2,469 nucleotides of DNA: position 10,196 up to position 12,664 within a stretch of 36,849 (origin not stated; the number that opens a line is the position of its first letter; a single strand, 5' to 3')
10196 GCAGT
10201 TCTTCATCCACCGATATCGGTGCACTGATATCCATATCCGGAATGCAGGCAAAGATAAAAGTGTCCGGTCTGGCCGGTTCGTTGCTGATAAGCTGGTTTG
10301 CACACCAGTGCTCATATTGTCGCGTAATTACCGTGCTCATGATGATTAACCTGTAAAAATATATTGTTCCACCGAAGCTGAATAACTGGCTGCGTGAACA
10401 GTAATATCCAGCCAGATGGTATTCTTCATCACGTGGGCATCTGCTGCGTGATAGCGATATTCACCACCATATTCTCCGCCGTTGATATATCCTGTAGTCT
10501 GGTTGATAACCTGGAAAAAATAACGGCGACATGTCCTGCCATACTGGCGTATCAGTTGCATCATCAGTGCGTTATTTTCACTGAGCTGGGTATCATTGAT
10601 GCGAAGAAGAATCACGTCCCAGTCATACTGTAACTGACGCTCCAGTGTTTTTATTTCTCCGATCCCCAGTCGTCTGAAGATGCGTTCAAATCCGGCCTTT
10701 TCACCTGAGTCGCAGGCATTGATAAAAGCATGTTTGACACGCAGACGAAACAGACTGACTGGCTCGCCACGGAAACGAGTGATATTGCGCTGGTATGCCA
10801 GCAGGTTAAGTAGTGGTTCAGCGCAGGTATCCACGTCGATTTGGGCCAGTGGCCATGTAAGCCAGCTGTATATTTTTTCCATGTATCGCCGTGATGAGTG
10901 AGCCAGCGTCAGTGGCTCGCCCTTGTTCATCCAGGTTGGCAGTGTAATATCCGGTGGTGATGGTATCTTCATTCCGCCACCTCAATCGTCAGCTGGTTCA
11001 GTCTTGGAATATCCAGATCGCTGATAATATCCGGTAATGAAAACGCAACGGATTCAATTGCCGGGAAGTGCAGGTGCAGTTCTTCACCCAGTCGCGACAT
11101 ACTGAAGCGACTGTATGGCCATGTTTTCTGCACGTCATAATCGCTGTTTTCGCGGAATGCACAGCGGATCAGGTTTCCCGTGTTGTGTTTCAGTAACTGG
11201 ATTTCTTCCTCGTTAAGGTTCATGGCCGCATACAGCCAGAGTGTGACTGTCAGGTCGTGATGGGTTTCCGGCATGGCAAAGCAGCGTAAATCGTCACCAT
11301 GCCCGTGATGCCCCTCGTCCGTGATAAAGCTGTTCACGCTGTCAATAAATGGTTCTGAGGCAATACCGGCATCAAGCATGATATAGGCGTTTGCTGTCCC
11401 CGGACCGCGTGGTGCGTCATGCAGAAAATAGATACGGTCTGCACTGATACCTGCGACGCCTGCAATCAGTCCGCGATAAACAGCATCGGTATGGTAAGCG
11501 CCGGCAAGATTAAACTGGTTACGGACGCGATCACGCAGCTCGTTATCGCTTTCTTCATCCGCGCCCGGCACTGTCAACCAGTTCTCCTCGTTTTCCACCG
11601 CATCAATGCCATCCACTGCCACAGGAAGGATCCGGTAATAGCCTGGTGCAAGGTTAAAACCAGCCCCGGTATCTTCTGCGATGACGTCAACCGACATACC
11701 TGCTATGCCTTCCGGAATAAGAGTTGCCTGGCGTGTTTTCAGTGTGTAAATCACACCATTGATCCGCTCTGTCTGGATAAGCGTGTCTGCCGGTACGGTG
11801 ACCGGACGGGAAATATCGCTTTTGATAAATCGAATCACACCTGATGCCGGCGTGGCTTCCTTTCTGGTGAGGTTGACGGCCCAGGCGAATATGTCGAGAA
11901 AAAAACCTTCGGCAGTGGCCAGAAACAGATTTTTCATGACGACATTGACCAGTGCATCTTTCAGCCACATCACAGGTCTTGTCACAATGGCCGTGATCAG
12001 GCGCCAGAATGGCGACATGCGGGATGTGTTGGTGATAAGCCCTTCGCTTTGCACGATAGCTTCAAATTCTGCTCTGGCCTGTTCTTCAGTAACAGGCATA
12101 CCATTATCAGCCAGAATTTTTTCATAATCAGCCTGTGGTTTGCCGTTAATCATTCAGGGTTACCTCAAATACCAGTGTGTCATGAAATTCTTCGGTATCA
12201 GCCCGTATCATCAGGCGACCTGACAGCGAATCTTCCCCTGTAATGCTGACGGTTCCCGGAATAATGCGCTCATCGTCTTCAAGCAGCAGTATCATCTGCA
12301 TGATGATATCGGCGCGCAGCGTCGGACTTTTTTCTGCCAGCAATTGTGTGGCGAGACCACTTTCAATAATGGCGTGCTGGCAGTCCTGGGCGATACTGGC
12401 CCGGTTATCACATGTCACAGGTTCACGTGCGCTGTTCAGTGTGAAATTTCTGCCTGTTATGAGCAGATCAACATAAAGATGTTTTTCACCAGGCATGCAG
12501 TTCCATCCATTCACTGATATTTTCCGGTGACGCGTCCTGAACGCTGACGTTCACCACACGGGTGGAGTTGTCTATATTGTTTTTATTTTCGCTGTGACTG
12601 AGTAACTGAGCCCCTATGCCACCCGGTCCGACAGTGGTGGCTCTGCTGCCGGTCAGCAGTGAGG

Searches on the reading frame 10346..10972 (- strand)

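Call 4: search_protein_families(library=pfam, proteins=[window:10346-10972:-], max_evalue=0.01)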
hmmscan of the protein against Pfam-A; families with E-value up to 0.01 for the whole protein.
window:10346-10972:- (208 aa): 1 family
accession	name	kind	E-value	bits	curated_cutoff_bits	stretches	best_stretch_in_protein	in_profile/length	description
PF09684.15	Tail_P2_I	-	0.00035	20.9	20.6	1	38-135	22-125/139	Phage tail protein (Tail_P2_I)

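Call 5: search_protein_families(library=phrogs, proteins=[window:10346-10972:-], max_evalue=0.001)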
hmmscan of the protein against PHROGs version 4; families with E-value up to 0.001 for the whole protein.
window:10346-10972:- (208 aa): 2 families
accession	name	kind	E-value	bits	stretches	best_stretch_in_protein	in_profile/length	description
phrog_1228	-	tail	2.6e-77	259.5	1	5-186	5-186/193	tail protein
phrog_48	-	tail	0.00041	20.5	1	45-188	47-196/478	tail protein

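Call 15: search_protein_families(library=ncbifam, proteins=[window:10346-10972:-], max_evalue=0.01)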
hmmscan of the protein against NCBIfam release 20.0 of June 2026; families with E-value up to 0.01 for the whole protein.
window:10346-10972:- (208 aa): 0 families

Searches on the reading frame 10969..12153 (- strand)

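Call 4: search_protein_families(library=pfam, proteins=[window:10969-12153:-], max_evalue=0.01)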
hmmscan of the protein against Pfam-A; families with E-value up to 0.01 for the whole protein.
window:10969-12153:- (394 aa): 1 family
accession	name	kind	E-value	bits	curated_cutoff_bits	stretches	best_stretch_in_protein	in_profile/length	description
PF04865.19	Baseplate_J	-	1.7e-30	106.6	21.1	1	85-317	4-225/255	Baseplate J-like protein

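Call 5: search_protein_families(library=phrogs, proteins=[window:10969-12153:-], max_evalue=0.001)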
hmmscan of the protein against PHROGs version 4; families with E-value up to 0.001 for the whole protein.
window:10969-12153:- (394 aa): 2 families
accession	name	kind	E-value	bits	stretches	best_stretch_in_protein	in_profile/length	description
phrog_6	-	tail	2.9e-58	198.9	1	3-361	51-377/548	baseplate wedge subunit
phrog_2103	-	tail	7e-08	33.1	1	70-185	53-159/162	baseplate protein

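Call 15: search_protein_families(library=ncbifam, proteins=[window:10969-12153:-], max_evalue=0.01)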
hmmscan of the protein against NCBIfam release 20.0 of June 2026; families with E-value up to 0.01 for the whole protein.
window:10969-12153:- (394 aa): 0 families

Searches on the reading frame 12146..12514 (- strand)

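Call 9: search_protein_families(library=pfam, proteins=[window:12146-12514:-], max_evalue=0.01)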
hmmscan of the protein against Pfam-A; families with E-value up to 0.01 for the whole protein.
window:12146-12514:- (122 aa): 1 family
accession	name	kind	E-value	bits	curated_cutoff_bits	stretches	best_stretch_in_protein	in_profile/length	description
PF10761.14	DUF2590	-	4.4e-35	120.3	27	1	15-111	1-95/100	Protein of unknown function (DUF2590)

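Call 15: search_protein_families(library=ncbifam, proteins=[window:12146-12514:-], max_evalue=0.01)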
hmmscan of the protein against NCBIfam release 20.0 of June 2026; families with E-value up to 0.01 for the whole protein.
window:12146-12514:- (122 aa): 0 families
